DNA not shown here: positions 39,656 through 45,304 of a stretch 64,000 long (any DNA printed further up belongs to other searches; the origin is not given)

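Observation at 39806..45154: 1782-aa membrane-anchored surface protein combining S8 subtilase, a long parallel beta-helix and four Ig/Fn3-like domains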

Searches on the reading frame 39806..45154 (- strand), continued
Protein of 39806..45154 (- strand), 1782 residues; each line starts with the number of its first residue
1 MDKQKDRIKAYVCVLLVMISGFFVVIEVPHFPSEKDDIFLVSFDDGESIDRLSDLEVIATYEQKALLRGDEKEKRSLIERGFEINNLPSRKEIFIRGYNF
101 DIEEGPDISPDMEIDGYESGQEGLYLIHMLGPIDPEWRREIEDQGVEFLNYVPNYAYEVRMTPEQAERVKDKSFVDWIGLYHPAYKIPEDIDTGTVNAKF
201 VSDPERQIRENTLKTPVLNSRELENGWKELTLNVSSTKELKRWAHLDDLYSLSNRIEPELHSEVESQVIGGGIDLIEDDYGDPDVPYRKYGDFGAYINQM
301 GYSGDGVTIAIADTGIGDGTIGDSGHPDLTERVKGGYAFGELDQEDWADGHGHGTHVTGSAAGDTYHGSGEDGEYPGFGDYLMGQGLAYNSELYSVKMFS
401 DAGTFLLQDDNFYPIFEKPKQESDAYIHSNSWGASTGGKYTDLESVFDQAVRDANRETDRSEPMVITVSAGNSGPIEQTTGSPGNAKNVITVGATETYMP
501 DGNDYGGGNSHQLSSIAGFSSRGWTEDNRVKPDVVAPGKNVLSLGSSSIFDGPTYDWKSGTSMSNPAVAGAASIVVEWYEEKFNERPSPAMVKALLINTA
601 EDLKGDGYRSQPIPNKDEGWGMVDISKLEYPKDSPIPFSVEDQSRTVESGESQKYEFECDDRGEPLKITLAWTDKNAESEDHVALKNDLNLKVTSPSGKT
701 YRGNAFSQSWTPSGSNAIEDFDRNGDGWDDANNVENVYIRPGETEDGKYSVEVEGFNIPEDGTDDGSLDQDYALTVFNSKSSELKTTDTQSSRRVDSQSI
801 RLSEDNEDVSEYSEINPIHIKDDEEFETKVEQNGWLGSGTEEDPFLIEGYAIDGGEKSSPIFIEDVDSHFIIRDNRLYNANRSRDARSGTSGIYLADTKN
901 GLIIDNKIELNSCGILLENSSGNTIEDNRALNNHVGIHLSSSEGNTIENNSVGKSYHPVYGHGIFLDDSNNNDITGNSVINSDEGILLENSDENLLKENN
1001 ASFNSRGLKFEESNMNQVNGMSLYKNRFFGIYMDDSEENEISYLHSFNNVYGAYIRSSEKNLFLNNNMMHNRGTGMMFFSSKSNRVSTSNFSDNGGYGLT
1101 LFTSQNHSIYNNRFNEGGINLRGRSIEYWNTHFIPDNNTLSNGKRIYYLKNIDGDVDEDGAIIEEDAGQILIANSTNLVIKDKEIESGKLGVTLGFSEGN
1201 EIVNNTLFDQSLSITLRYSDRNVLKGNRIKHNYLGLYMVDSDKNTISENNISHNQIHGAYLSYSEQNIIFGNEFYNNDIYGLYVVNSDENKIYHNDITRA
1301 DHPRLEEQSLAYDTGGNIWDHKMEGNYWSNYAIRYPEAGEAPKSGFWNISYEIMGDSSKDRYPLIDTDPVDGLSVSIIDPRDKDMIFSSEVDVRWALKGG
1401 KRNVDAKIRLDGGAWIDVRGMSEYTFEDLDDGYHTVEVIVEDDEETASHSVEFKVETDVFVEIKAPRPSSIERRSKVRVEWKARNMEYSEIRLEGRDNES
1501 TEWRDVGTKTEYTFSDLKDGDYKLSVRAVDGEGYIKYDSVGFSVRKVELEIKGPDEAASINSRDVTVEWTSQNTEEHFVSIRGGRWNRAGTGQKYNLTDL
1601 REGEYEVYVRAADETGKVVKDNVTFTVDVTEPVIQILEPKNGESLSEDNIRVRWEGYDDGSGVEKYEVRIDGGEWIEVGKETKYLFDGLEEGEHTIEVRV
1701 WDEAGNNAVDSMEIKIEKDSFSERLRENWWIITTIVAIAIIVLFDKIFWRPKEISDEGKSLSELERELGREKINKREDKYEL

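Call 12: search_solved_structures(query=window:39806-45154:-, max_evalue=0.001, show_alignments=2)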
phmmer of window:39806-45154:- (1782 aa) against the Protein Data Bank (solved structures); distinct sequences matched with E-value up to 0.001: 89 (the best 60 are shown).
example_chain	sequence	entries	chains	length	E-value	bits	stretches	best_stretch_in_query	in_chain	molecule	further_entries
1wmd_A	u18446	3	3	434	1.5e-54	188.3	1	299-760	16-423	protease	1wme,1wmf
5fax_A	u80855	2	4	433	1.3e-51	178.5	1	298-760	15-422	Subtilase SubHal from Bacillus halmapalus | Enzyme subtilase SubHal from Bacillus halmapalus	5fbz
9ues_B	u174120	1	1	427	1.6e-22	82.1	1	299-607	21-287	Subtilisin-like serine protease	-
3afg_A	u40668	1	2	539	1.8e-22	81.9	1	299-607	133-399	Subtilisin-like serine protease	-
8jmw_A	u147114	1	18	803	1.9e-13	52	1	515-629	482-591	S8 family serine peptidase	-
7y6m_C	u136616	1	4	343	3.8e-09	37.7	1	300-368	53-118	Intracellular serine protease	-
9zio_S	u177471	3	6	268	4.1e-09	37.6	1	297-361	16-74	SUBTILISIN BPN'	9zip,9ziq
1aqn_A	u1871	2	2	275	9e-09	36.5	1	294-363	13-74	SUBTILISIN 8324 | SUBTILISIN BPN'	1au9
7xr8_A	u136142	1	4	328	1.1e-08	36.2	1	300-365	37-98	Major intracellular serine protease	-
1ak9_A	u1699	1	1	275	1.4e-08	35.9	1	294-363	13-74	SUBTILISIN 8321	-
3eif_A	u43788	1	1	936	3e-08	34.7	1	485-628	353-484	C5a peptidase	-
1s01_A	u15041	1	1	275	3.1e-08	34.7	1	294-363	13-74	Subtilisin BPN'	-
7yzx_A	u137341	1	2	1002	3.4e-08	34.6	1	485-628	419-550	C5a peptidase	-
1gnv_A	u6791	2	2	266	4e-08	34.3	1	297-361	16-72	SUBTILISIN BPN'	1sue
1sua_A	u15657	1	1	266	4.3e-08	34.2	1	294-361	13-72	SUBTILISIN BPN'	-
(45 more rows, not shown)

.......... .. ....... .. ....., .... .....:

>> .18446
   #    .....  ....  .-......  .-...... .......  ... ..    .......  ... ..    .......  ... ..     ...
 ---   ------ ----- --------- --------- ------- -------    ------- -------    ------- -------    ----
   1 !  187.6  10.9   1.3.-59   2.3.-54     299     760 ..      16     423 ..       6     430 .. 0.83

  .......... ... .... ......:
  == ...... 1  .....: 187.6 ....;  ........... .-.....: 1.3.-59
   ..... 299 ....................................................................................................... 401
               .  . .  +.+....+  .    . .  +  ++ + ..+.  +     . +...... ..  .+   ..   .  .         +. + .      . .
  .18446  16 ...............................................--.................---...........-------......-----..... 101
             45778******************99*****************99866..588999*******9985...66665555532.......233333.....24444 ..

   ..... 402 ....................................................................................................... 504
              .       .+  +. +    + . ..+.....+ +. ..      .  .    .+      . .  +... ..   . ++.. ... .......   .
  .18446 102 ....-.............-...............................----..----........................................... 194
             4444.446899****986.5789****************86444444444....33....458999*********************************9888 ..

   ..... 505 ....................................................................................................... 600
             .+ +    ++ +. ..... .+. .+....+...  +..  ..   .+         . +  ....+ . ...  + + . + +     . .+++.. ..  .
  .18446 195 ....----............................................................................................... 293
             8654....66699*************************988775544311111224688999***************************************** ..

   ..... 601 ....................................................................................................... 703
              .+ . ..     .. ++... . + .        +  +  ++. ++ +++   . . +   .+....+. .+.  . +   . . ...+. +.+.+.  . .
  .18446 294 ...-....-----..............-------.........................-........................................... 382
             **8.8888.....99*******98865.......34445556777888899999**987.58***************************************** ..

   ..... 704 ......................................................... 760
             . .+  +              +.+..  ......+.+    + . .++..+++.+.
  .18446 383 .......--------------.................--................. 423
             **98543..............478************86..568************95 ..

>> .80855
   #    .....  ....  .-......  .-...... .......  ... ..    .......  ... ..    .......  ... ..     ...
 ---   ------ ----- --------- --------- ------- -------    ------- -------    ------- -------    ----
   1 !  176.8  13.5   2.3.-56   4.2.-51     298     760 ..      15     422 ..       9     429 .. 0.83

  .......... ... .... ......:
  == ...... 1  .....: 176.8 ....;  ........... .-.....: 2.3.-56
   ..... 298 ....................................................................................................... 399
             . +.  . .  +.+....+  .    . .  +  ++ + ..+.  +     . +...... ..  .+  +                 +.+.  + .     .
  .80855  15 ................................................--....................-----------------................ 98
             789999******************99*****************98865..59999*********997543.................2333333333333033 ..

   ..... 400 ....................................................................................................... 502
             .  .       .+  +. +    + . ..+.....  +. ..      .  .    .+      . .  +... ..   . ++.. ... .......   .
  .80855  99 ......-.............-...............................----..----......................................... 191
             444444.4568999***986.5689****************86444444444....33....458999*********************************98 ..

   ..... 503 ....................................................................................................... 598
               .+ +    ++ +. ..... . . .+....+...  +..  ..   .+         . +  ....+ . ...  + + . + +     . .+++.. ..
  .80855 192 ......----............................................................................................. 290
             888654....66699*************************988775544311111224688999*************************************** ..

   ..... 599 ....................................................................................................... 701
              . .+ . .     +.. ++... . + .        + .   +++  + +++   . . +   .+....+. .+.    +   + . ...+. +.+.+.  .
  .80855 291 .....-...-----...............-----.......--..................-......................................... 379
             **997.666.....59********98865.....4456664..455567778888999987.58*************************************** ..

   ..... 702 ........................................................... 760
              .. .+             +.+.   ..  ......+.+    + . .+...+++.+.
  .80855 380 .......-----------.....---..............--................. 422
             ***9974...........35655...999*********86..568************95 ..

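Call 14: find_encoding_contigs(protein=P0001, flank=10000, max_places=4)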
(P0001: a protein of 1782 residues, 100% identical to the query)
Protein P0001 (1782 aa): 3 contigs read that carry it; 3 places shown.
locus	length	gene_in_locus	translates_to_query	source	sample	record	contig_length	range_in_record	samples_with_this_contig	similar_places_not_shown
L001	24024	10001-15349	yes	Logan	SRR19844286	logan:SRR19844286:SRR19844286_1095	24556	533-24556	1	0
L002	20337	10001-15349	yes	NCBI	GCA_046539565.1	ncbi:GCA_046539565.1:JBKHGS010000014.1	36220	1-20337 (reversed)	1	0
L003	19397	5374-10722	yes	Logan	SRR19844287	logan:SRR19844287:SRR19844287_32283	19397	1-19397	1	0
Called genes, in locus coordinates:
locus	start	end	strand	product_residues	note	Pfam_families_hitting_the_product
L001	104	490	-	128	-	-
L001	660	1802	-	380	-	PF00248:Aldo_ket_red, PF13746:Fer4_18 (faint), PF14697:Fer4_21 (faint), PF13237:Fer4_10 (faint), PF13183:Fer4_8 (faint), PF13187:Fer4_9, PF13534:Fer4_17 (weak)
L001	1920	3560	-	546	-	PF03109:ABC1, PF01163:RIO1 (faint), PF27536:UbiB_helical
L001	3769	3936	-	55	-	PF03911:Sec61_beta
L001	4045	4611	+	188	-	PF12706:Lactamase_B_2 (faint), PF13483:Lactamase_B_3 (weak)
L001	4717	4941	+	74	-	PF12917:YfbR-like (weak), PF13023:HD_3, PF01966:HD (weak)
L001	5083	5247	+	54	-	-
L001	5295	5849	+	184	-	PF01613:Flavin_Reduct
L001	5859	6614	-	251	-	PF00149:Metallophos, PF12850:Metallophos_2 (weak)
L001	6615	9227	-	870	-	PF04851:ResIII, PF00270:DEAD, PF00271:Helicase_C, PF19306:WHD_Lhr, PF08494:DEAD_assoc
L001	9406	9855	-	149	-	-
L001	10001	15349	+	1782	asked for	PF00082:Peptidase_S8, PF05048:NosD, PF13229:Beta_helix, PF05048:NosD, PF13229:Beta_helix, PF05048:NosD, PF13229:Beta_helix, PF17957:Big_7 (weak), +6 more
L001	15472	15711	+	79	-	-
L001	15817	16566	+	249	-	PF25939:DUF7982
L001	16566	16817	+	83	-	PF26161:DUF8044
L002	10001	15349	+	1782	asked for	PF00082:Peptidase_S8, PF05048:NosD, PF13229:Beta_helix, PF05048:NosD, PF13229:Beta_helix, PF05048:NosD, PF13229:Beta_helix, PF17957:Big_7 (weak), +6 more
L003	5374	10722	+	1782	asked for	PF00082:Peptidase_S8, PF05048:NosD, PF13229:Beta_helix, PF05048:NosD, PF13229:Beta_helix, PF05048:NosD, PF13229:Beta_helix, PF17957:Big_7 (weak), +6 more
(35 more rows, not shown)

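Call 27: find_encoding_contigs(protein=P0002, flank=8000, max_places=1)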
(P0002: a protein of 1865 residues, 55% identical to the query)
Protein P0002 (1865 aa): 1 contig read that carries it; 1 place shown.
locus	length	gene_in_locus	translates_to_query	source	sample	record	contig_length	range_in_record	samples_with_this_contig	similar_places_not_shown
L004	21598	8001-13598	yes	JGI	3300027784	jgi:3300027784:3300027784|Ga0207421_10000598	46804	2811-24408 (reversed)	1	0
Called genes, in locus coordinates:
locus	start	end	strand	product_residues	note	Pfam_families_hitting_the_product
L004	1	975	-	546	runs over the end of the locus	PF03109:ABC1, PF27536:UbiB_helical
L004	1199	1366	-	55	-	-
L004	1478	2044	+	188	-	PF13483:Lactamase_B_3 (weak)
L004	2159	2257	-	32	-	-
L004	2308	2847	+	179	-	PF13023:HD_3, PF01966:HD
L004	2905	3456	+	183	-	PF01613:Flavin_Reduct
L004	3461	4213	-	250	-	PF00149:Metallophos, PF12850:Metallophos_2 (weak)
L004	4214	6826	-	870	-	PF04851:ResIII, PF00270:DEAD, PF00271:Helicase_C, PF19306:WHD_Lhr, PF08494:DEAD_assoc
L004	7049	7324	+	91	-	-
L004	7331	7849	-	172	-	-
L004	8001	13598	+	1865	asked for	PF00082:Peptidase_S8, PF05048:NosD, PF13229:Beta_helix, PF05048:NosD, PF13229:Beta_helix, PF05048:NosD, PF13229:Beta_helix, PF07495:Y_Y_Y (weak), +8 more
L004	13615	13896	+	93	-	-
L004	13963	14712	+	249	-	PF25939:DUF7982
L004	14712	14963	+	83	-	PF26161:DUF8044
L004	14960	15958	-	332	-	PF00155:Aminotran_1_2, PF04864:Alliinase_C (weak)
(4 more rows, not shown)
